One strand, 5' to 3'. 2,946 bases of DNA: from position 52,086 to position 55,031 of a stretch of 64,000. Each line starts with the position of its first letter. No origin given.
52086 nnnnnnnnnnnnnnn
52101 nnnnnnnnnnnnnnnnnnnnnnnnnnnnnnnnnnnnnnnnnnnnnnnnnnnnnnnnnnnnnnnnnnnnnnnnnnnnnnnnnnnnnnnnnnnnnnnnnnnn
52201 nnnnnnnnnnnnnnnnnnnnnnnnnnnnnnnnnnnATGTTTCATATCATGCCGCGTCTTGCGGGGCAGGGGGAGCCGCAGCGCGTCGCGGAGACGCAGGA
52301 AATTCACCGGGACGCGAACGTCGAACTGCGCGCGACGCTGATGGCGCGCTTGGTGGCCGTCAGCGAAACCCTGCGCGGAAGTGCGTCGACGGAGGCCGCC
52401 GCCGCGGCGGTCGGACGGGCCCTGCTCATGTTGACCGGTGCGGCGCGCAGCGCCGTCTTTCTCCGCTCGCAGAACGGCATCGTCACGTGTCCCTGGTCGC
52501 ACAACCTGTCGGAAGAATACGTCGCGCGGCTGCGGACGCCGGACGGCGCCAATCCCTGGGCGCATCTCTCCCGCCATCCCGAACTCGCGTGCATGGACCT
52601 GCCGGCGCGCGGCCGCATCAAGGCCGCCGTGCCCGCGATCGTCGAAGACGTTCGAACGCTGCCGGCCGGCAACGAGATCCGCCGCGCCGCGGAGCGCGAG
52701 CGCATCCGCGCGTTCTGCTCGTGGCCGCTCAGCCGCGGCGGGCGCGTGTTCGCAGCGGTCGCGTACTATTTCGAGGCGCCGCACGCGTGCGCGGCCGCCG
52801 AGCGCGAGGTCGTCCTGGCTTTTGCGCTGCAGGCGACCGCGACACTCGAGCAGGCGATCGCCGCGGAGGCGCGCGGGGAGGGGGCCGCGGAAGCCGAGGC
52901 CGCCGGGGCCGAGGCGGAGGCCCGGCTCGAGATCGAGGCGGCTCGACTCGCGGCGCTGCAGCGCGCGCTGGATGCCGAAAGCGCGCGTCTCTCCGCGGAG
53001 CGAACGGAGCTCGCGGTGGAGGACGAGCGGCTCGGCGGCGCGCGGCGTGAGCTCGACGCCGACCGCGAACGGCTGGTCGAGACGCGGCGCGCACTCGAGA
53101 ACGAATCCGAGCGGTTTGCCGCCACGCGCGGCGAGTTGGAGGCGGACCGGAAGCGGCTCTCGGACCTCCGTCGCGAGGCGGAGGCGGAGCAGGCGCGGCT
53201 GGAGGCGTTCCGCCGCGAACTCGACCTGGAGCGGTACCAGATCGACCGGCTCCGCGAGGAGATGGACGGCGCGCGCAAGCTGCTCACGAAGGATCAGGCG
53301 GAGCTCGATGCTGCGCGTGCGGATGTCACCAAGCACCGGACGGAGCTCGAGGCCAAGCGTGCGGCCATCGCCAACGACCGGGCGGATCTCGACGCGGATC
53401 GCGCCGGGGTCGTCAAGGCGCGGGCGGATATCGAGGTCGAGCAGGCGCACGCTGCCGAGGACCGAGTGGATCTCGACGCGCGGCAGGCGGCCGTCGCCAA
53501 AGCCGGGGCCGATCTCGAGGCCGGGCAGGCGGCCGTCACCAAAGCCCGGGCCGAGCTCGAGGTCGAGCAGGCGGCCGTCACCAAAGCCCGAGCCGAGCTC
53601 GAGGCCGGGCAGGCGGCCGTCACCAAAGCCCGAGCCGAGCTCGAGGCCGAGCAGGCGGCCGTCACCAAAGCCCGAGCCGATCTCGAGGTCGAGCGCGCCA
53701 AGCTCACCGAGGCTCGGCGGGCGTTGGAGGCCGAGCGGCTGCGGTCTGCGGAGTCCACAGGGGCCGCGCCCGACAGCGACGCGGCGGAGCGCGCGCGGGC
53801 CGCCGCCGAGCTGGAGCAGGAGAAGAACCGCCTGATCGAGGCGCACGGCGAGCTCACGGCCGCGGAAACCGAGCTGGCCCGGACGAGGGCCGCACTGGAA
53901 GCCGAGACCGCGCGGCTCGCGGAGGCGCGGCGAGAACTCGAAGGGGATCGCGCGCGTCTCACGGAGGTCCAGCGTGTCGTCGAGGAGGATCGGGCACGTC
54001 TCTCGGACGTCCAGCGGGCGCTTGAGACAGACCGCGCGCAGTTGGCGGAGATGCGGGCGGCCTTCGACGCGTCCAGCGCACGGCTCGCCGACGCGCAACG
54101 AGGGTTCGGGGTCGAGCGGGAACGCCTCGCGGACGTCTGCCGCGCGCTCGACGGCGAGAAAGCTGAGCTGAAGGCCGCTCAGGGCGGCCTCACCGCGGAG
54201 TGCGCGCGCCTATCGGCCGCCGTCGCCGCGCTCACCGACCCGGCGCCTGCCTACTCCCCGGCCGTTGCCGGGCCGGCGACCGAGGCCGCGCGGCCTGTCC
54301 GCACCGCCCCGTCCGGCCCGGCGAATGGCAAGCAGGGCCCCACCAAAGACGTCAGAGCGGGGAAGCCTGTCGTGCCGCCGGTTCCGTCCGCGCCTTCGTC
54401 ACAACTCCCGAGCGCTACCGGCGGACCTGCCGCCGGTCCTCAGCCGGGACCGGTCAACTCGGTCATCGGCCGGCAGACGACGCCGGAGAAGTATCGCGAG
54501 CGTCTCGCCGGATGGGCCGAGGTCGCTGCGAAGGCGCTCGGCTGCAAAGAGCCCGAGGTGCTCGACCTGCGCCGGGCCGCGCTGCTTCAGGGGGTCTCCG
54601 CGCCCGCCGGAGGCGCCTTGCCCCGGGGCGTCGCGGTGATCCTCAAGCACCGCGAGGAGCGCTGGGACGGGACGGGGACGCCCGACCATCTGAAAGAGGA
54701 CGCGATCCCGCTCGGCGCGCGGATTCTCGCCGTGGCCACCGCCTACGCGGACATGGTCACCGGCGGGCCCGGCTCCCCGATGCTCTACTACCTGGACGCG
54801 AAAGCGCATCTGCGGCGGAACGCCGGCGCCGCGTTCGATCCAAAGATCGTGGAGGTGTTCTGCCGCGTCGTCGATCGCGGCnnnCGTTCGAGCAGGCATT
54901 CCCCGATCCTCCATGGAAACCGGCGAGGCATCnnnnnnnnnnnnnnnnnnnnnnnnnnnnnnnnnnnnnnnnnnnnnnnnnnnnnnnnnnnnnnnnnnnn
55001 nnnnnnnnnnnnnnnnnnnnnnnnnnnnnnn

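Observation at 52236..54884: Unusual GAF / 500-aa coiled coil / degenerate HD-GYP protein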

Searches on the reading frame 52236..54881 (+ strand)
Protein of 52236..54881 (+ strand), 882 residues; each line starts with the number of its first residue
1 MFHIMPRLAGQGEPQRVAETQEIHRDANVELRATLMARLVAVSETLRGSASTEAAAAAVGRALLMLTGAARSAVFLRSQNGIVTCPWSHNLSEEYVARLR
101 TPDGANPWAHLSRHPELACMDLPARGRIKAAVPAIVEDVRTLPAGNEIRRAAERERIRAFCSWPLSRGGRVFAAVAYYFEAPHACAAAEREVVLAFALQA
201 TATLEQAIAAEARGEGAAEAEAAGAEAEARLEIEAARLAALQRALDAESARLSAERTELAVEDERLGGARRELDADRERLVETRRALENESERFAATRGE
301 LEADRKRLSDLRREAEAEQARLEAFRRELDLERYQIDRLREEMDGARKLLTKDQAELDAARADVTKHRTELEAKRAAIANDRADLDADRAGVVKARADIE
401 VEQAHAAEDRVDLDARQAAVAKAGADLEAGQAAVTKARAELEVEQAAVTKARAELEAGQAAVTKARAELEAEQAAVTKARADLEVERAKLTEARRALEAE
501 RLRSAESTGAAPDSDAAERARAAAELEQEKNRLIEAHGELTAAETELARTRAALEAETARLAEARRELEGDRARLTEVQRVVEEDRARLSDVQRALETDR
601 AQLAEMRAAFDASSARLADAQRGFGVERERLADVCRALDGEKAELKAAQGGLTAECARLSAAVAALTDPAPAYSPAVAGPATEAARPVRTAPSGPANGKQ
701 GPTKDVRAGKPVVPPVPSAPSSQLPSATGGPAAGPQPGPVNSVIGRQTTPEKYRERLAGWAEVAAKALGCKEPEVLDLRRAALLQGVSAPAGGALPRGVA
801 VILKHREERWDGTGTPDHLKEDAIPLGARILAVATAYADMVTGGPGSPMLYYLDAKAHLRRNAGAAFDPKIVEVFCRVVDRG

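Call 5: search_protein_families(library=pfam, proteins=[window:52236-54881:+], max_evalue=10)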
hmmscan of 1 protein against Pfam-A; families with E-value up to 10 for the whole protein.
window:52236-54881:+ (882 aa): 7 families
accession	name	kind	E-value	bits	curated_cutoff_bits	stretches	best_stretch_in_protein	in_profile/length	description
PF13487.12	HD_5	-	4.7e-17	62.7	27.2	2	798-871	97-170/170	HD domain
PF13185.12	GAF_2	-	0.00061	20.4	28.6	1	51-205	3-136/136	GAF domain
PF01590.32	GAF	-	0.0014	19.6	22.4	1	53-202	3-131/133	GAF domain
PF12795.12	MscS_porin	-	0.28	11.2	34.4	3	488-576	51-137/238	Mechanosensitive ion channel porin domain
PF21007.2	FBF1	-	0.88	8.5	45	2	278-456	186-372/524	Fas-binding factor 1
PF07926.17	TPR_MLP1_2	-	1.9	8.9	36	1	303-369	54-120/129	TPR/MLP1/MLP2-like protein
PF10186.14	ATG14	-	7.8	5.9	33.2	2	420-574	28-176/347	Vacuolar sorting 38 and autophagy-related subunit 14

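Call 6: search_protein_families(library=ncbifam, proteins=[window:52236-54881:+], max_evalue=10)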
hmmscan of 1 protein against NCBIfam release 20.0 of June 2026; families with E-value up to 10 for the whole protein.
window:52236-54881:+ (882 aa): 19 families
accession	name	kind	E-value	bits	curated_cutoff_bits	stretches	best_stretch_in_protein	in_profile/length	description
NF053512.1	nitric_RR_NosR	exception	9e-19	67.8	400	1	798-880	273-355/422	response regulator c-di-GMP phosphodiesterase, NosR family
NF038350.1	taxis_HmpF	equivalog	1.2e-12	47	200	4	456-621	130-294/553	pilus motility taxis protein HmpF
TIGR02168.1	SMC_prok_B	equivalog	4.7e-12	44.5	567.35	2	400-662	669-929/1181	chromosome segregation protein SMC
NF045487.1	ASRP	equivalog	9.6e-09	34.4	300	2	521-645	139-261/593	archaea-specific SMC-related protein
TIGR02169.1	SMC_prok_A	equivalog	9e-07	27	729.4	2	412-617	303-507/1165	chromosome segregation protein SMC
NF033930.1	pneumo_PspA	exception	1.8e-06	27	850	2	396-740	97-434/659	pneumococcal surface protein A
TIGR04523.1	Mplasa_alph_rch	subfamily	3.4e-06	25.3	270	1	242-473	407-640/745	helix-rich protein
NF047368.1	collar_FlbB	equivalog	7.5e-06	25.9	110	4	225-310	49-134/193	periplasmic-type flagellar collar protein FlbB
TIGR04320.1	Surf_Exclu_PgrA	domain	0.00022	20.6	70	3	395-490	261-359/360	SEC10/PgrA surface exclusion domain-containing protein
NF005283.0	PRK06800.1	equivalog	0.011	15.6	192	4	350-402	36-90/228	flagellar assembly protein H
NF041034.1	Rad50_Sulf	equivalog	0.011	13.6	1000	2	463-624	439-603/872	DNA double-strand break repair ATPase Rad50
NF045780.1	TrlF_fam_ATP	equivalog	0.018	13.7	350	3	270-503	441-683/944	TrlF family AAA-like ATPase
NF002572.0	PRK02224.1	equivalog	0.031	12.5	1087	1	257-653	209-592/888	DNA double-strand break repair ATPase Rad50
NF003034.1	PRK03918.1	equivalog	0.038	11.9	700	2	522-611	610-697/878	DNA double-strand break repair ATPase Rad50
NF047408.1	SA0632_fam_LP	equivalog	0.25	11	70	0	466-499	31-64/68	SA0632 family lipoprotein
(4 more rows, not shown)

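Call 8: find_homologous_proteins(query=window:52236-54881:+, max_evalue=0.00001)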
Query window:52236-54881:+ (882 aa): 9 proteins with E <= 0.00001 among 8000 candidates.
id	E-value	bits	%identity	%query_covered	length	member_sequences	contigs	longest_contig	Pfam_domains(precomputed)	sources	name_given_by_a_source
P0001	5.7e-256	870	63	57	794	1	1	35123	PF13487.13,PF24161.2,PF28019.1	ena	-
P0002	2.4e-245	835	62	59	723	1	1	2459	PF27734.1,PF13487.13,PF24161.2,PF28019.1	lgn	-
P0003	1.3e-217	743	46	100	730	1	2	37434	PF13487.13,PF27881.1,PF24161.2,PF28019.1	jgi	jgi:predicted nucleic acid-binding Zn-ribbon protein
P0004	4.9e-177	609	49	56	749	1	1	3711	PF21007.3,PF27734.1,PF13185.13,PF13487.13,PF01590.33,PF24161.2,PF28019.1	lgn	-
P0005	5.4e-175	602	43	99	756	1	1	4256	PF27734.1,PF13487.13,PF01590.33,PF19220.7,PF27881.1,PF24161.2,PF28019.1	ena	-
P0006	2.0e-162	561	54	17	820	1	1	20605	PF27734.1,PF13487.13,PF28019.1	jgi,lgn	jgi:predicted nucleic acid-binding Zn-ribbon protein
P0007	4.9e-81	292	36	46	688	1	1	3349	PF13487.13,PF01966.29,PF01590.33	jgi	jgi:HD-GYP domain-containing protein (c-di-GMP phosphodiesterase class II)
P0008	1.6e-37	148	37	20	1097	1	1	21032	PF13426.14,PF13188.14,PF13185.13,PF13487.13,PF01966.29,PF13492.13,PF13675.12,PF00672.31,PF08447.19,PF01590.33,PF08448.17,PF00989.32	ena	-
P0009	2.9e-7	48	43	9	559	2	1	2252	PF13185.13,PF13487.13,PF01966.29,PF01590.33,PF00990.27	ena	-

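Call 11: find_encoding_contigs(protein=P0001, flank=8000, max_places=3)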
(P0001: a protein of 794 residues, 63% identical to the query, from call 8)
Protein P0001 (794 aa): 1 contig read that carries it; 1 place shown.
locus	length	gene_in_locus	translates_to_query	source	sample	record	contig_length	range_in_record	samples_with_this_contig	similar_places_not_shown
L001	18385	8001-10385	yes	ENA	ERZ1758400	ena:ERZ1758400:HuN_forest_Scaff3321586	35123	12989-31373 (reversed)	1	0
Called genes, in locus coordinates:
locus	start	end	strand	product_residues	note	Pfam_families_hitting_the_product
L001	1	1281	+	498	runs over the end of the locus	PF00324:AA_permease, PF13520:AA_permease_2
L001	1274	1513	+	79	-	-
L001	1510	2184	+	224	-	PF00582:Usp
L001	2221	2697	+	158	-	PF02254:TrkA_N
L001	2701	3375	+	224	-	PF02254:TrkA_N, PF02080:TrkA_C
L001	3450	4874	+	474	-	PF13493:DUF4118, PF13185:GAF_2 (faint), PF13492:GAF_3, PF00512:HisKA, PF02518:HATPase_c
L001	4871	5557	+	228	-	PF00072:Response_reg, PF00486:Trans_reg_C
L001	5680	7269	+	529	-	PF13520:AA_permease_2, PF00324:AA_permease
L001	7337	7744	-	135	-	PF01641:SelR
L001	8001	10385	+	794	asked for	PF24161:CCDC39 (faint), PF28019:HmpF (faint), PF13487:HD_5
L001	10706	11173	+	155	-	-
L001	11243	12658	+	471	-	PF00202:Aminotran_3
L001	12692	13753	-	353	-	PF03576:Peptidase_S58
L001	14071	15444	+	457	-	PF07690:MFS_1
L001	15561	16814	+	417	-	PF04234:CopC, PF05425:CopD (weak)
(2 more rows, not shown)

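Call 12: find_encoding_contigs(protein=P0003, flank=8000, max_places=3)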
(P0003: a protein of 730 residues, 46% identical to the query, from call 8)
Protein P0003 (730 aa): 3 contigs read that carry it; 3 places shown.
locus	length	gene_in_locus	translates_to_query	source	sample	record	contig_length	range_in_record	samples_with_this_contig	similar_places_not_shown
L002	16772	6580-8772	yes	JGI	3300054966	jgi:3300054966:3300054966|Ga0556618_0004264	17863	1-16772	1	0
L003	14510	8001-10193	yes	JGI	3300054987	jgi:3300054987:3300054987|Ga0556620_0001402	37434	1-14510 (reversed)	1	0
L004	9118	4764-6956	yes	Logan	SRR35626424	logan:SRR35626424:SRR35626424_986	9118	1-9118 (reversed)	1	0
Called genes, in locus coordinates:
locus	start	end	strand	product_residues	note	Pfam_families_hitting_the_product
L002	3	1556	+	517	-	?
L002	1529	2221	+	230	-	PF00072:Response_reg, PF00486:Trans_reg_C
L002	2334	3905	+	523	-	PF00324:AA_permease, PF13520:AA_permease_2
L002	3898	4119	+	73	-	-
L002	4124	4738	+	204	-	PF00582:Usp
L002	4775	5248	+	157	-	PF01266:DAO (faint), PF02254:TrkA_N, PF02558:ApbA (weak), PF03721:UDPG_MGDP_dh_N (weak)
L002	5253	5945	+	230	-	PF02254:TrkA_N, PF02080:TrkA_C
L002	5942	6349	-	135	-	PF01641:SelR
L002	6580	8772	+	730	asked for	PF27881:CRWN_N (faint), PF24161:CCDC39 (weak), PF28019:HmpF (weak), PF13487:HD_5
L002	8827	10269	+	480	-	PF00202:Aminotran_3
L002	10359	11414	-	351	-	PF03576:Peptidase_S58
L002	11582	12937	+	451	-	PF07690:MFS_1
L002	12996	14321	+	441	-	PF04234:CopC, PF05425:CopD (weak)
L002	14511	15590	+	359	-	PF07885:Ion_trans_2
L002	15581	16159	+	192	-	PF02545:Maf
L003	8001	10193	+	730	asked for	PF27881:CRWN_N (faint), PF24161:CCDC39 (weak), PF28019:HmpF (weak), PF13487:HD_5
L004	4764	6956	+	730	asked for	PF27881:CRWN_N (faint), PF24161:CCDC39 (weak), PF28019:HmpF (weak), PF13487:HD_5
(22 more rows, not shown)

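Call 15: find_related_loci(query=A1, collection=genome_contigs, flank=8000)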
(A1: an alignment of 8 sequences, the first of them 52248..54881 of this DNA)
Query A1 (878 aa) in genome_contigs; peptide patterns used: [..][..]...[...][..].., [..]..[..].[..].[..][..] (x = any residue, [..] = any of these).
22 stretches matched a pattern; 5 encode a relative of the query (tblastn E <= 1e-3); 5 distinct loci.
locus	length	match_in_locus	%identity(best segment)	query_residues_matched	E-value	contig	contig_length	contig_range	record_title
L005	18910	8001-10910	67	1-878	0e+0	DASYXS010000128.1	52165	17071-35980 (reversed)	MAG TPA_asm: bacterium isolate SMAG_U6314 k141_1141400, whole genome shotgun sequence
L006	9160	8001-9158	74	1-651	5e-167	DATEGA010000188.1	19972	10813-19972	MAG TPA_asm: bacterium isolate SMAG_U8773 k141_1154957, whole genome shotgun sequence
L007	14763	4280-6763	47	1-877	2e-115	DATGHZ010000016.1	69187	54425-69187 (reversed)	MAG TPA_asm: bacterium isolate SMAG_U9794 k141_464171, whole genome shotgun sequence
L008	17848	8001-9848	40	28-878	4e-59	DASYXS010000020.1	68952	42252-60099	MAG TPA_asm: bacterium isolate SMAG_U6314 k141_1047803, whole genome shotgun sequence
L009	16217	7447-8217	47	52-303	4e-55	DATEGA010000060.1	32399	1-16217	MAG TPA_asm: bacterium isolate SMAG_U8773 k141_905039, whole genome shotgun sequence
